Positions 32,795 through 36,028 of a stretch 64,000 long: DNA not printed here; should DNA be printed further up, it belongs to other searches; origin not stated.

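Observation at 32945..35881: T9SS cargo protein built from seven near-identical 140-aa modules with six conserved Cys each, a module I cannot place in a known family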

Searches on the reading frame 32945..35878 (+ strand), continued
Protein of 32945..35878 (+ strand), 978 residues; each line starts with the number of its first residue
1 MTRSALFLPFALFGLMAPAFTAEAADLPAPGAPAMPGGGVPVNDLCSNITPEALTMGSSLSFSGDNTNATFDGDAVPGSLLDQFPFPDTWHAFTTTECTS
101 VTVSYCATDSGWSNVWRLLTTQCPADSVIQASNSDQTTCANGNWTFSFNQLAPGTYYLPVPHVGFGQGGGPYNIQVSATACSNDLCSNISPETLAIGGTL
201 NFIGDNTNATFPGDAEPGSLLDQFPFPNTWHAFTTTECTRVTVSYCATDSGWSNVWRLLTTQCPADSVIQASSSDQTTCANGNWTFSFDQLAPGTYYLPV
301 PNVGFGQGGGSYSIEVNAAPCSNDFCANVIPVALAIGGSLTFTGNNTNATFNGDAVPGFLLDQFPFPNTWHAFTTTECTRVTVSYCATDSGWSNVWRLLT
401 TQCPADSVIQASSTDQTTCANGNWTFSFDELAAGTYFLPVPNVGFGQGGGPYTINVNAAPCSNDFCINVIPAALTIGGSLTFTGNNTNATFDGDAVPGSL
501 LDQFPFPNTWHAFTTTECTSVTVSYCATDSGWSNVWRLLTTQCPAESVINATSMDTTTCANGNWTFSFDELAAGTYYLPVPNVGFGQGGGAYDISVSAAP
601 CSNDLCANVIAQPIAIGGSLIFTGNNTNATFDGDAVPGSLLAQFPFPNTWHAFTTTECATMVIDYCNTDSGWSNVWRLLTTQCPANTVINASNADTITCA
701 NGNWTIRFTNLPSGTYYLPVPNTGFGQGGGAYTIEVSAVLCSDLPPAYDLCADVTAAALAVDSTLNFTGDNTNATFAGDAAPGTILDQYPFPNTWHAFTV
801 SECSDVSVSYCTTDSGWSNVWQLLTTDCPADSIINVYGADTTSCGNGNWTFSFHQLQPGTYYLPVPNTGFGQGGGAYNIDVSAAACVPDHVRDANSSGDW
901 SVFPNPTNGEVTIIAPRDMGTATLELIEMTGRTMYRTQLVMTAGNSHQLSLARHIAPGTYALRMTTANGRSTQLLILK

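Call 11: search_protein_families(library=pfam, proteins=[P0097, P0082, P0067, P0027], max_evalue=0.01)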
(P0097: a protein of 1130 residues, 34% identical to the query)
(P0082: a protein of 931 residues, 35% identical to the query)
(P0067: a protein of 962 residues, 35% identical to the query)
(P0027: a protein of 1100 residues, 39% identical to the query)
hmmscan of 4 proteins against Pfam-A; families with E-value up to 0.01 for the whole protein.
P0097 (1130 aa): 6 families
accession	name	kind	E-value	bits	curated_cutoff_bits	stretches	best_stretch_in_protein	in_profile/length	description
PF23759.1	GBD_T9SS_assoc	-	3e-48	163.3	27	4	911-1034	2-116/116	Galactose binding domain-like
PF04151.21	PPC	-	2.5e-11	44.7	25.9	0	402-468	4-69/70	Bacterial pre-peptidase C-terminal domain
PF18962.6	Por_Secre_tail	-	8.6e-08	32.8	27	1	1054-1129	1-75/75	Secretion system C-terminal sorting domain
PF17802.7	SpaA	-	9.1e-05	23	23.1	0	586-605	37-56/91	Prealbumin-like fold domain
PF16656.11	Pur_ac_phosph_N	-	0.00042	21.3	30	0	449-481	60-92/93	Purple acid Phosphatase, N-terminal domain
PF13511.11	DUF4124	-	0.0034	18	22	0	308-329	16-39/56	Domain of unknown function (DUF4124)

P0082 (931 aa): 5 families
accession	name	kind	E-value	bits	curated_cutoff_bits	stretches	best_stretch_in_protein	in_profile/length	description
PF23759.1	GBD_T9SS_assoc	-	2.6e-31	108.7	27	3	712-828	1-109/116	Galactose binding domain-like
PF04151.21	PPC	-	7e-10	40.1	25.9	1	476-543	4-69/70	Bacterial pre-peptidase C-terminal domain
PF18962.6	Por_Secre_tail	-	1.5e-06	28.8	27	1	855-923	1-68/75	Secretion system C-terminal sorting domain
PF09912.14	DUF2141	-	0.0012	19.2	24.4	0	384-410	41-67/112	Uncharacterized protein conserved in bacteria (DUF2141)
PF13860.13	FlgD_ig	-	0.0062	16.9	27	0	872-911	22-61/79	FlgD Ig-like domain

P0067 (962 aa): 3 families
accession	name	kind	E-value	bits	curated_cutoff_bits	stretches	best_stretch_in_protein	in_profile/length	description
PF23759.1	GBD_T9SS_assoc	-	5.7e-10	39.9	27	1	744-858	1-107/116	Galactose binding domain-like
PF18962.6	Por_Secre_tail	-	4.4e-09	36.9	27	1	886-961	1-75/75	Secretion system C-terminal sorting domain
PF23623.1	GBD_IRG7_N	-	1.7e-06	28.6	27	0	686-730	48-91/95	IRG7 N-terminal galactose binding domain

P0027 (1100 aa): 4 families
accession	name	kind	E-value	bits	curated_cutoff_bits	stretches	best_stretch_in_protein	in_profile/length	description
PF24421.1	Ig_J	-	8.7e-08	32.7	29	0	416-447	64-95/104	Tip attachment protein J, Ig-like domain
PF23759.1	GBD_T9SS_assoc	-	7.6e-07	29.9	27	1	882-997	1-109/116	Galactose binding domain-like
PF17210.9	SdrD_B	-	3.4e-05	24.4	29.7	0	264-293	37-66/112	SdrD B-like domain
PF07495.19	Y_Y_Y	-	8.1e-05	22.9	26.6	0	155-165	37-47/65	Y_Y_Y domain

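Call 24: list_cluster_members(proteins=[P0001])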
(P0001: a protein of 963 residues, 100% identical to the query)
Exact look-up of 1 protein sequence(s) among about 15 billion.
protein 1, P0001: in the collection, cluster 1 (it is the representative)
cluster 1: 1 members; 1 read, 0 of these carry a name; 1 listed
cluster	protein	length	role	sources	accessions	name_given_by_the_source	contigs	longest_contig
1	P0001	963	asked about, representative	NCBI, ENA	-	-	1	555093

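Call 26: find_encoding_contigs(protein=P0001, flank=10000, max_places=3)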
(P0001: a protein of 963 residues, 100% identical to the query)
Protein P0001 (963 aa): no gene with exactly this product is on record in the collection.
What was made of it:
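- Tried and rejected: Encoding contigs. find_encoding_contigs had no record for P0001 (call 26), and list_cluster_members gave no name (call 24).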

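Call 28: find_related_loci(query=window:32945-35878:+, collection=genome_contigs, flank=10000)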
Query window:32945-35878:+ (978 aa) in genome_contigs; peptide patterns used: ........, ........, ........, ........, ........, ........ (x = any residue, [..] = any of these).
30 stretches matched a pattern; 3 encode a relative of the query (tblastn E <= 1e-3); 3 distinct loci.
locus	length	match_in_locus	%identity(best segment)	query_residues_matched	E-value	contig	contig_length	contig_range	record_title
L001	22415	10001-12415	73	32-978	0e+0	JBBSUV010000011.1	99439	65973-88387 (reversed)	MAG: Flavobacteriales bacterium isolate SVL2_sbin.57 SVL2_sbin.57_k141_713926_L_99439_cov_24.0118, whole genome shotgun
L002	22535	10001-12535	65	7-978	0e+0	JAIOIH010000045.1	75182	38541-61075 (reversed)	MAG: Flavobacteriales bacterium isolate MAG_25 contig_131494, whole genome shotgun sequence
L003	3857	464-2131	64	6-978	0e+0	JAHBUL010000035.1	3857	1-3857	MAG: Flavobacteriales bacterium isolate ACE_BAC32 BAC32_35, whole genome shotgun sequence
